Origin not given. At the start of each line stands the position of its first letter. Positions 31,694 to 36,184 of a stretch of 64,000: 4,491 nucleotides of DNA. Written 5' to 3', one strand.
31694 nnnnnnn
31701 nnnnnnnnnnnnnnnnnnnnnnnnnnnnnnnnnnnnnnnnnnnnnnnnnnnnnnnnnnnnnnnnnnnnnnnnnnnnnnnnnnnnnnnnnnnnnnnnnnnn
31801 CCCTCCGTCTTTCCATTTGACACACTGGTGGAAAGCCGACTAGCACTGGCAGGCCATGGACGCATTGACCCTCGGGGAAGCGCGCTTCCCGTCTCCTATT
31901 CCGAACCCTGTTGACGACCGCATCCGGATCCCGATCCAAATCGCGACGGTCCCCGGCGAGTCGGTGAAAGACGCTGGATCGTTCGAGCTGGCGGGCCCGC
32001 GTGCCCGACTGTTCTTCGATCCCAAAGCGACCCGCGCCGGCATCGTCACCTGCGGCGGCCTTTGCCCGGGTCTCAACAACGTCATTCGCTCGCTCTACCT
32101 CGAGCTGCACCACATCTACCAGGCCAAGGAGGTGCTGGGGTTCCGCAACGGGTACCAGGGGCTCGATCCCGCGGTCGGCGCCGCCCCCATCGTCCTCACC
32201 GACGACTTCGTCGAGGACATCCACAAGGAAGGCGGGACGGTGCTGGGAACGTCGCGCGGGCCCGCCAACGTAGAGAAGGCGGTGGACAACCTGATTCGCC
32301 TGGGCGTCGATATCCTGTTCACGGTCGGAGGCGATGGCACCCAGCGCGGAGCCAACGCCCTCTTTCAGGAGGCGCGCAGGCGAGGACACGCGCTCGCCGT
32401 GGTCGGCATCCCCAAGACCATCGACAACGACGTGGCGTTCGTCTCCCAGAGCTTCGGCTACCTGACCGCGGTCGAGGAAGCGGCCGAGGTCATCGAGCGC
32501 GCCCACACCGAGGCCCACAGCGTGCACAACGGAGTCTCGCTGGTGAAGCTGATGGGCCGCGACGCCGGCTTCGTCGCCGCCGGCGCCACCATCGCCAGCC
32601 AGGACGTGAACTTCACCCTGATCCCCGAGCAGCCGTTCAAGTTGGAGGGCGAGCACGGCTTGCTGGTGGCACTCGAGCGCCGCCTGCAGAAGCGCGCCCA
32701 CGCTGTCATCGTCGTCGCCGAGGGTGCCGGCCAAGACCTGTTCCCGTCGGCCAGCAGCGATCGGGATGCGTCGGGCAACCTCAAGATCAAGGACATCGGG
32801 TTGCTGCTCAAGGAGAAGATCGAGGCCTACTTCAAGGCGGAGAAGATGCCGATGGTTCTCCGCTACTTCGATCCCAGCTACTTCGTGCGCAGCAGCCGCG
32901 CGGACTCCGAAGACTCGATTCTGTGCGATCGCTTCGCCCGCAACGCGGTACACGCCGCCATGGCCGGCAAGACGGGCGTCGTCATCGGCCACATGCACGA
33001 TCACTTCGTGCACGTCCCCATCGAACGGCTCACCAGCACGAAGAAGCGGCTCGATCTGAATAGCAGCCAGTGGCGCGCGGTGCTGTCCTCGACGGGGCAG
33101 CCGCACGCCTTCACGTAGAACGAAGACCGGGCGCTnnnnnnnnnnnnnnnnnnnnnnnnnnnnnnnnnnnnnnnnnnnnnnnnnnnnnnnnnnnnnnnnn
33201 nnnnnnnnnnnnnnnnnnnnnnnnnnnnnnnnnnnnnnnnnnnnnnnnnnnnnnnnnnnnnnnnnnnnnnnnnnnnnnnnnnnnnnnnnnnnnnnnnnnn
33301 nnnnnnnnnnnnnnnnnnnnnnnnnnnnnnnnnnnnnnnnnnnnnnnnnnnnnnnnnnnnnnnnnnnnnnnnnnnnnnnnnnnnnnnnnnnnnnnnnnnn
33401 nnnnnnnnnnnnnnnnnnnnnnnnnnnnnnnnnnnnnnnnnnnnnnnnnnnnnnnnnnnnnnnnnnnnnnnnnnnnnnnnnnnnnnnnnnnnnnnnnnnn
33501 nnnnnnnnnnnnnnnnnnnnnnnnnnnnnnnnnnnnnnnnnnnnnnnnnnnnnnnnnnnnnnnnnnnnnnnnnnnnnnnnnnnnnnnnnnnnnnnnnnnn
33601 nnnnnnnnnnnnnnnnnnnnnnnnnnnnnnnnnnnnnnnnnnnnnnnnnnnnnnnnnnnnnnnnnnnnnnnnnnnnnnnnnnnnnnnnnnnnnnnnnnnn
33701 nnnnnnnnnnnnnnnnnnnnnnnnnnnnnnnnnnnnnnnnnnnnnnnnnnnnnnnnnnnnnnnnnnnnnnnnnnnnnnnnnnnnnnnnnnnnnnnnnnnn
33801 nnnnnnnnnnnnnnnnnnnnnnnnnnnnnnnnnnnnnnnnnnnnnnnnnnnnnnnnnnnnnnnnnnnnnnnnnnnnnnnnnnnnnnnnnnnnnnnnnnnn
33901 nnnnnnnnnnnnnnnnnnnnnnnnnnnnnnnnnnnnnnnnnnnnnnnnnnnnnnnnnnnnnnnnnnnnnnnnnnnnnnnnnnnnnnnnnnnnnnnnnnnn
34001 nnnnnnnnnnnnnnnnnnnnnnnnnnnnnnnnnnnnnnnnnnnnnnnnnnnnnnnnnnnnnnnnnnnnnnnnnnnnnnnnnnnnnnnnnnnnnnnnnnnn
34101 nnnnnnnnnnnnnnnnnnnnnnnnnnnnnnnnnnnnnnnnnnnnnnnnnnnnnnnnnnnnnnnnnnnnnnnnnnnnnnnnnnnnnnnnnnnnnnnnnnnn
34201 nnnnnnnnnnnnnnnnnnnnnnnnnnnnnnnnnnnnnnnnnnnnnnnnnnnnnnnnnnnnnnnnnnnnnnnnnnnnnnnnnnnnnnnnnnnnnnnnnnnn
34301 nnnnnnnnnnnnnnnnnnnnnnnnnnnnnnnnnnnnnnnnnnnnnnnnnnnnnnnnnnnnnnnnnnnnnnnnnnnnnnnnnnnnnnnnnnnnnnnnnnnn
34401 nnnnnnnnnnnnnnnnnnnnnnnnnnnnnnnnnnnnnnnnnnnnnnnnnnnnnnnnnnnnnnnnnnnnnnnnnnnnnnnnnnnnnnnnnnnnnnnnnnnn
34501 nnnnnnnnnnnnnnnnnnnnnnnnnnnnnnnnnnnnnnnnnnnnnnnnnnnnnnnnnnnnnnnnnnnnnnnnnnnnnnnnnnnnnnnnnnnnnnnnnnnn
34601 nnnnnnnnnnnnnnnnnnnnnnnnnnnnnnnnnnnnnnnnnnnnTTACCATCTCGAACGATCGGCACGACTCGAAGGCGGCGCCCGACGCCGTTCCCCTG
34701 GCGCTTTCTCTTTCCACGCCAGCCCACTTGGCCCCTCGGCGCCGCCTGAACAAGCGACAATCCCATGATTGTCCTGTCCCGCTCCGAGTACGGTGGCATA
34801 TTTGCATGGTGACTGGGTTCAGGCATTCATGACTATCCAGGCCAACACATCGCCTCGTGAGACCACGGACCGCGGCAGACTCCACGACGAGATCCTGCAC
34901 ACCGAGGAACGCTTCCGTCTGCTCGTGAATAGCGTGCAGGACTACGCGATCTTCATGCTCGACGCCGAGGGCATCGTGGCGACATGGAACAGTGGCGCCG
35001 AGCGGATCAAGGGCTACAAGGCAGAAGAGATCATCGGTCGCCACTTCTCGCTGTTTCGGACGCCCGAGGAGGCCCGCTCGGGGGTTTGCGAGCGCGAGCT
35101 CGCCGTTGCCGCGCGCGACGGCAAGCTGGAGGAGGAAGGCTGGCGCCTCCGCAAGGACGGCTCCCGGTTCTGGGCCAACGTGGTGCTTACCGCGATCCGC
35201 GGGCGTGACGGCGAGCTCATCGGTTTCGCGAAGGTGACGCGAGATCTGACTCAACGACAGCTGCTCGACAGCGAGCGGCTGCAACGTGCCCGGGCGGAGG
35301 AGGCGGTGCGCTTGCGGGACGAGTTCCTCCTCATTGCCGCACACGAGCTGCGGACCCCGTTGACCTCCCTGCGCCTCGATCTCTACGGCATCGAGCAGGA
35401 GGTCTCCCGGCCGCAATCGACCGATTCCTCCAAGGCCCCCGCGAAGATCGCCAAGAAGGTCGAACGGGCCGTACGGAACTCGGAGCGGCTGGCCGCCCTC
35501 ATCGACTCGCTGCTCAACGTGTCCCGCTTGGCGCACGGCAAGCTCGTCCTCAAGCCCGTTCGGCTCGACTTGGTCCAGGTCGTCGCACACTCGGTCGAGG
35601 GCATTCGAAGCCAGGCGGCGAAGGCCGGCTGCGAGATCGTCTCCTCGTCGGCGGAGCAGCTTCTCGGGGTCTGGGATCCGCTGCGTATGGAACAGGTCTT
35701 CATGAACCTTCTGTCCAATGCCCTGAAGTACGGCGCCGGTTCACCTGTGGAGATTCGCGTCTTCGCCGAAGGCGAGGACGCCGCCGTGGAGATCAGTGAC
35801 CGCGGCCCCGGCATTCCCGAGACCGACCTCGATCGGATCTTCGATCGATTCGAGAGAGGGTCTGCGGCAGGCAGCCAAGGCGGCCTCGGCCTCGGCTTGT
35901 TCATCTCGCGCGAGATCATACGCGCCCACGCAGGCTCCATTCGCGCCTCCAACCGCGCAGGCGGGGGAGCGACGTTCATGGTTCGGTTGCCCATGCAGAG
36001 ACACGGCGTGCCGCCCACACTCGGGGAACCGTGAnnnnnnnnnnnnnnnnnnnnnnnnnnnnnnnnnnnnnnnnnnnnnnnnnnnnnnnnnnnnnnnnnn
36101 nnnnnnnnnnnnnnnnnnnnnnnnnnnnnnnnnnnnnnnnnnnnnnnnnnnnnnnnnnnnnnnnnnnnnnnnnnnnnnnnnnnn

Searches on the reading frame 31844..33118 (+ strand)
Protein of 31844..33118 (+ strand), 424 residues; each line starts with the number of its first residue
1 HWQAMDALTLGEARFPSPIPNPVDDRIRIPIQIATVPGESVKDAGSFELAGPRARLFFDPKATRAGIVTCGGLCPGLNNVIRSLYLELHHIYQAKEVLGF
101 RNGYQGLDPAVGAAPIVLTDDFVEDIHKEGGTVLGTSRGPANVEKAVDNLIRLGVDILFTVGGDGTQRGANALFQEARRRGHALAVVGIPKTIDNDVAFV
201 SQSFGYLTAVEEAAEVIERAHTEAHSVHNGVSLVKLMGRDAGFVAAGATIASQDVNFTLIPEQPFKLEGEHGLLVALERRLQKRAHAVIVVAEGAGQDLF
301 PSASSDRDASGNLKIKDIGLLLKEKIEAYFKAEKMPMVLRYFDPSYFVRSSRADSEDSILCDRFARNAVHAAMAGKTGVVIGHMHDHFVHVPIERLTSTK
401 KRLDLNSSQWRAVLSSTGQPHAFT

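Call 49: search_protein_families(library=pfam, proteins=[window:31844-33118:+], max_evalue=0.001)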
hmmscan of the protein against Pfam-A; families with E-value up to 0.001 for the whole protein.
window:31844-33118:+ (424 aa): 3 families
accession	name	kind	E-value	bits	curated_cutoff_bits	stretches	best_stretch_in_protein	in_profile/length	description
PF00365.25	PFK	-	2e-59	201.7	30.9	1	64-371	1-276/277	Phosphofructokinase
PF00781.29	DAGK_cat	-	0.00023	21.2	23.6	1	127-225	27-120/125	Diacylglycerol kinase catalytic domain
PF01513.26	NAD_kinase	-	0.00028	21.6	25.5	1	142-177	60-95/130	ATP-NAD kinase N-terminal domain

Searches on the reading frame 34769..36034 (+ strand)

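Call 49: search_protein_families(library=pfam, proteins=[window:34769-36034:+], max_evalue=0.001)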
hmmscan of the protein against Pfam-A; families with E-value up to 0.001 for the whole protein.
window:34769-36034:+ (421 aa): 7 families
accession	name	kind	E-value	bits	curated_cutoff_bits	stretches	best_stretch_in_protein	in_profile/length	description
PF02518.31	HATPase_c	-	4.3e-29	101.6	26.4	1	303-410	2-110/111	Histidine kinase-, DNA gyrase B-, and HSP90-like ATPase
PF13426.13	PAS_9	-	8.2e-14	52.2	27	1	60-162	3-103/103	PAS domain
PF00989.32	PAS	-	4.1e-12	46.5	22.6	1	47-159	1-112/113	PAS fold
PF00512.31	HisKA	-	2.4e-10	40.7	26.9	1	183-257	2-66/66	His Kinase A (phospho-acceptor) domain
PF08448.16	PAS_4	-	7.1e-10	39.5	23.1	1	60-164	7-109/110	PAS fold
PF08447.18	PAS_3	-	5.7e-07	30.2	25.6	1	71-156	2-88/89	PAS fold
PF13581.12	HATPase_c_2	-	0.00099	19.6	27.4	0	314-384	39-109/127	Histidine kinase-like ATPase domain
